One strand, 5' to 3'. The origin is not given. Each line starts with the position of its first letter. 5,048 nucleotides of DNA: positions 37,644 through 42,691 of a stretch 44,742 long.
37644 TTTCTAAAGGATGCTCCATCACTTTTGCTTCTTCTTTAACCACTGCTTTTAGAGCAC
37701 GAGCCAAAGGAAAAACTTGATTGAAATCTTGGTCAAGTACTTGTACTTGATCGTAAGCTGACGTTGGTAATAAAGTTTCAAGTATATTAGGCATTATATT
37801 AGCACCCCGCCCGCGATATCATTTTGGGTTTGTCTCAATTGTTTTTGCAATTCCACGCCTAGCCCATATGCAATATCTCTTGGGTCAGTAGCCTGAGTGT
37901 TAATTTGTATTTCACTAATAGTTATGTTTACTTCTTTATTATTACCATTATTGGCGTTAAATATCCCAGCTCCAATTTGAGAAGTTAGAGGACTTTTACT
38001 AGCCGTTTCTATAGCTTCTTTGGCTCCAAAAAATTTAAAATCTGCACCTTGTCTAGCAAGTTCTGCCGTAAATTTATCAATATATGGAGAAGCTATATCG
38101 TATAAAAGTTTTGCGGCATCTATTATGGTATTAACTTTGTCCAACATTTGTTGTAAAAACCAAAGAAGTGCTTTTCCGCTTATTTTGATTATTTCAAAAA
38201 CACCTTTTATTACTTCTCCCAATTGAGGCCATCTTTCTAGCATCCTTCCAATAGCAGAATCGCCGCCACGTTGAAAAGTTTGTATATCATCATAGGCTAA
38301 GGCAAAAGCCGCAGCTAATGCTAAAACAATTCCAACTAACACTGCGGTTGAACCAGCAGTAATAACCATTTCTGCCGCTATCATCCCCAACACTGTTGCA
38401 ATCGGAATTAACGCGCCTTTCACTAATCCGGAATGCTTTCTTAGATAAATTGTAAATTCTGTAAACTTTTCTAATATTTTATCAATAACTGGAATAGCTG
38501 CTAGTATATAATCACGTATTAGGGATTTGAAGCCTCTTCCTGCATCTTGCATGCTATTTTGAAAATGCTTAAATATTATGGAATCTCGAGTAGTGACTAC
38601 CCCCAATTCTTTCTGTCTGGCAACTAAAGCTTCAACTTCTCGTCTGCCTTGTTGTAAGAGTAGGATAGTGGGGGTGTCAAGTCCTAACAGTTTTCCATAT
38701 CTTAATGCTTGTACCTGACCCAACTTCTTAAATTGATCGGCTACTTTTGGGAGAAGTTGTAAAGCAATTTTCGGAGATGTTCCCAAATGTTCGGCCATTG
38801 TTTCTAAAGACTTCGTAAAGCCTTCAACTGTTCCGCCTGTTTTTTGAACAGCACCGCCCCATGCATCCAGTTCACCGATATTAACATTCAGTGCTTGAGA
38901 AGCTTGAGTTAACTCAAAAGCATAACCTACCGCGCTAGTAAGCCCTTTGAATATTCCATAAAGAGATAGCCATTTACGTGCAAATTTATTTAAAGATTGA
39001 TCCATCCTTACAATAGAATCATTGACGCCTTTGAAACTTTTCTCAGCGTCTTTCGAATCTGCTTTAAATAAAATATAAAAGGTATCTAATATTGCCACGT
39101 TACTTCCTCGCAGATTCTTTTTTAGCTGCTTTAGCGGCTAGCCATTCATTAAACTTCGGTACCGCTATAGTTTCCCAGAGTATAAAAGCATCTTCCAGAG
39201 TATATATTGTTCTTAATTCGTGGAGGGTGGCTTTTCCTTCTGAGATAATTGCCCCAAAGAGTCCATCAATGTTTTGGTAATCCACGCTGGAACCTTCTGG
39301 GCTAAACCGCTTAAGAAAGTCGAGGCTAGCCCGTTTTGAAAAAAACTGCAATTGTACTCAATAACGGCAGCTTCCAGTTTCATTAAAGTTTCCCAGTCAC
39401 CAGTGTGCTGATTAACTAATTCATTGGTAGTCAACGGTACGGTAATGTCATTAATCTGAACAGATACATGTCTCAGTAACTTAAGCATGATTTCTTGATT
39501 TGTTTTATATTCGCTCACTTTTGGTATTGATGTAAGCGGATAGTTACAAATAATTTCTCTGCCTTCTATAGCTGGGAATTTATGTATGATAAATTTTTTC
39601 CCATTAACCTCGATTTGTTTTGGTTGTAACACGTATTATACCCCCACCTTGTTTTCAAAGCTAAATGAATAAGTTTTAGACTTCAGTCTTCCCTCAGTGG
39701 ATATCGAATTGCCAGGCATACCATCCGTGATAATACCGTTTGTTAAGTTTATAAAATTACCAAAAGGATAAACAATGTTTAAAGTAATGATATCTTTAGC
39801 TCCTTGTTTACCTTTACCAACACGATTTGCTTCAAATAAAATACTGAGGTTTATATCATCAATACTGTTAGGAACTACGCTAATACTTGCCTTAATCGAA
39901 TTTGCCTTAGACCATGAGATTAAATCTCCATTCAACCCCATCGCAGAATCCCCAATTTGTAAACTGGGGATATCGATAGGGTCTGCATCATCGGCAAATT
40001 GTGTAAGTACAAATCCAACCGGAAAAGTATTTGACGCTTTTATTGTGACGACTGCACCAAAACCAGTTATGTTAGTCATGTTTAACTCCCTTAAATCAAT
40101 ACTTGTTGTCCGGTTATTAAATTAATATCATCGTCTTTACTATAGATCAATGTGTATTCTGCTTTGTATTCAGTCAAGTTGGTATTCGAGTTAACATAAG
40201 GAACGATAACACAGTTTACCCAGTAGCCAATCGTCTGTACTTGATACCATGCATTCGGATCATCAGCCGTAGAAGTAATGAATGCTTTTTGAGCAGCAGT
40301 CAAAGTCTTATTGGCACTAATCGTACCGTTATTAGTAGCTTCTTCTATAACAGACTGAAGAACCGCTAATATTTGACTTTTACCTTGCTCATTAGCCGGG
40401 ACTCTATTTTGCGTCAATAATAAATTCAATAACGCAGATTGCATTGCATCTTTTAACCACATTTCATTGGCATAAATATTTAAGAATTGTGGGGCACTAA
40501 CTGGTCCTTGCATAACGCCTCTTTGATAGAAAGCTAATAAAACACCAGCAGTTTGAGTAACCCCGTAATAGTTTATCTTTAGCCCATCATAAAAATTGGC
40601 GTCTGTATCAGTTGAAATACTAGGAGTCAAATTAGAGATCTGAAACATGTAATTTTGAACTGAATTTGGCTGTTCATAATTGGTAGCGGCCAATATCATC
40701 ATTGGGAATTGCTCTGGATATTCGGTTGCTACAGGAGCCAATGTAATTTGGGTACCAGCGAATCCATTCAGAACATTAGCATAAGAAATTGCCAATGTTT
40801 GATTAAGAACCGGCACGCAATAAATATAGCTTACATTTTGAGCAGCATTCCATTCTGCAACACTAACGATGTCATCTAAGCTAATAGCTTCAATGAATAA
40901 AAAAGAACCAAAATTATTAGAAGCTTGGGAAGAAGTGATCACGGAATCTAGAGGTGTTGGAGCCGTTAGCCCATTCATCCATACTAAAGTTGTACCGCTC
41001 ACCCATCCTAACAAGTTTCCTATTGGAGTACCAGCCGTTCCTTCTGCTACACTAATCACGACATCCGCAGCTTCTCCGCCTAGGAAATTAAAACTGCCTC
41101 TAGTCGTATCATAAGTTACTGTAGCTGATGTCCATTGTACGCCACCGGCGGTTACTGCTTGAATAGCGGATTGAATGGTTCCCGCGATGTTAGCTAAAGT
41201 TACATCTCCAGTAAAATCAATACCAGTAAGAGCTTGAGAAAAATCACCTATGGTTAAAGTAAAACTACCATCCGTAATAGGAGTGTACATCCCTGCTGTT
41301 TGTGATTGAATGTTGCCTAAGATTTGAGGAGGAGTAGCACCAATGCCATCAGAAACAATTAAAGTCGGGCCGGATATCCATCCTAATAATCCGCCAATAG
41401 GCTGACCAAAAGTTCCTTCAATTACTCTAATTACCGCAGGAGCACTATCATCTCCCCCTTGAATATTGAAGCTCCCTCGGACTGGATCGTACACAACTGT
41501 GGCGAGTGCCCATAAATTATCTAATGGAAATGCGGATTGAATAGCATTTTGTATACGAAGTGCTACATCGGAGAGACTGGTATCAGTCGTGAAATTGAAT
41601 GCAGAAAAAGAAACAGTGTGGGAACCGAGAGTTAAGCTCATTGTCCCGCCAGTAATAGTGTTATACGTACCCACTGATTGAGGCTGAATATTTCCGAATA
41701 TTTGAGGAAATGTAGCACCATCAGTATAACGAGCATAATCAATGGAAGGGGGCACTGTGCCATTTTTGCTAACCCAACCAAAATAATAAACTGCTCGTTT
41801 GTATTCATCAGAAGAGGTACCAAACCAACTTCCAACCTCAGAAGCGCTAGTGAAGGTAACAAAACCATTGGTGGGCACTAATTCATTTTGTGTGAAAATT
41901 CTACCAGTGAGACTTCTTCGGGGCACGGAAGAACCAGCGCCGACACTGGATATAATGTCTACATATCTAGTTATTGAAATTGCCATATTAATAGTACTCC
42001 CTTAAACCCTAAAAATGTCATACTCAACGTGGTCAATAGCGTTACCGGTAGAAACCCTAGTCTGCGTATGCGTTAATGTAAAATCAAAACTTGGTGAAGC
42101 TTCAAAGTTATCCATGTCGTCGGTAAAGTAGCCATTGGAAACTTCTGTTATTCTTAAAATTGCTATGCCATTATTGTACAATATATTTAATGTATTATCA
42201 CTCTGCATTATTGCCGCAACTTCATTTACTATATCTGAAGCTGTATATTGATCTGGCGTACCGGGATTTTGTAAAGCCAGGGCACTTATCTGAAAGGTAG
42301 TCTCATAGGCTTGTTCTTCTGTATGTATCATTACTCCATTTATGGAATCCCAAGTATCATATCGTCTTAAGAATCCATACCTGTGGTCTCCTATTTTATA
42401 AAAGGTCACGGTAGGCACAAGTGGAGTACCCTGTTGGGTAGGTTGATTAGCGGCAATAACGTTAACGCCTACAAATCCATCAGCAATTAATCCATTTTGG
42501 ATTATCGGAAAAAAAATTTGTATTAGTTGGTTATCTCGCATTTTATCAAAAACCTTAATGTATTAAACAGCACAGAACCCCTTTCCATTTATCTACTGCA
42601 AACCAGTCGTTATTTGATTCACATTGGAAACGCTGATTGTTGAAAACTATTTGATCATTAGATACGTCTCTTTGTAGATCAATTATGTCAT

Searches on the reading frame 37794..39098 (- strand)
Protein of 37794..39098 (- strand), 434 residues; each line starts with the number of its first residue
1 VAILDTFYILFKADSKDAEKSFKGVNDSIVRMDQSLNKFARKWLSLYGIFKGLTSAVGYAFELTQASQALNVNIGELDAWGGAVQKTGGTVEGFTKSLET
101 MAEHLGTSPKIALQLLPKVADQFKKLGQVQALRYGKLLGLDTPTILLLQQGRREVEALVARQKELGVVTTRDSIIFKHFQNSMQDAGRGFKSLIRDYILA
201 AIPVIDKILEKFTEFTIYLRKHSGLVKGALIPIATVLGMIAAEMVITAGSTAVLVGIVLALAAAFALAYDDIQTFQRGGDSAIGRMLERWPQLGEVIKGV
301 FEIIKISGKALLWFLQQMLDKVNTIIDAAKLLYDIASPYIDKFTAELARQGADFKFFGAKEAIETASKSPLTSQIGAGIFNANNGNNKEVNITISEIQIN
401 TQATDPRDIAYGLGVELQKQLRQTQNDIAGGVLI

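Call 103: search_protein_families(library=phrogs, proteins=[window:37794-39098:-], max_evalue=0.00001)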
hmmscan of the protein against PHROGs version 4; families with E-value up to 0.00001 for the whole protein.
window:37794-39098:- (434 aa): 10 families
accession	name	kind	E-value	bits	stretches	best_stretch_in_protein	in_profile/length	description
phrog_34923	-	tail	2.8e-36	126.3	1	110-399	212-505/540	tail length tape measure protein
phrog_3824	-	unknown function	2.6e-24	87.2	1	119-375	167-414/750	-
phrog_2276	-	tail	1.3e-23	84.6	2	114-347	183-446/673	tail length tape measure protein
phrog_8125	-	tail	2.2e-16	61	1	113-322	175-403/578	tail length tape measure protein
phrog_12506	-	tail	3.8e-10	40.6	0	62-109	63-110/218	tail length tape measure protein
phrog_9388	-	unknown function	2.1e-09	37.7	1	21-217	20-239/615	-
phrog_9570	-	tail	1.8e-07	31.4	0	20-127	51-166/689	tail length tape measure protein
phrog_12278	-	tail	5.7e-07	30.1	0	110-211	139-240/448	tail fiber protein/ lysozyme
phrog_13338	-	unknown function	2.3e-06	27.1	0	113-300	141-289/903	-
phrog_2013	-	tail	4.5e-06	26.7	0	114-229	169-282/657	lytic tail protein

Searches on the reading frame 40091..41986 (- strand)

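Call 103: search_protein_families(library=phrogs, proteins=[window:40091-41986:-], max_evalue=0.00001)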
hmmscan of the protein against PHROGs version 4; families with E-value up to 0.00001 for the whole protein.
window:40091-41986:- (631 aa): 2 families
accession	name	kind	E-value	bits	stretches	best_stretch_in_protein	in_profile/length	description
phrog_205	-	tail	1.5e-68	232.6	2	234-626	105-428/455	tail sheath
phrog_9590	-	unknown function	6.5e-09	36.4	1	459-575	229-336/377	-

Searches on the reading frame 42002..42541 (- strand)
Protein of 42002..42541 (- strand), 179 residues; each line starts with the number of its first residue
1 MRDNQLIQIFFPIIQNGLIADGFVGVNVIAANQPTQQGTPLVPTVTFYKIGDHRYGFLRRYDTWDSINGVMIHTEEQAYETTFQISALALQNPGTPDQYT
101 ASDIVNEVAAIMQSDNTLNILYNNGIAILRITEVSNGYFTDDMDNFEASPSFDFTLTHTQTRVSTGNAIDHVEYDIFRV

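Call 103: search_protein_families(library=phrogs, proteins=[window:42002-42541:-], max_evalue=0.00001)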
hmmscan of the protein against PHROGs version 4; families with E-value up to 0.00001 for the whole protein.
window:42002-42541:- (179 aa): 1 family
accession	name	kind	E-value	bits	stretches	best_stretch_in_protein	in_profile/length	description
phrog_4414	-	unknown function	1.3e-42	146.7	1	1-178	1-182/183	-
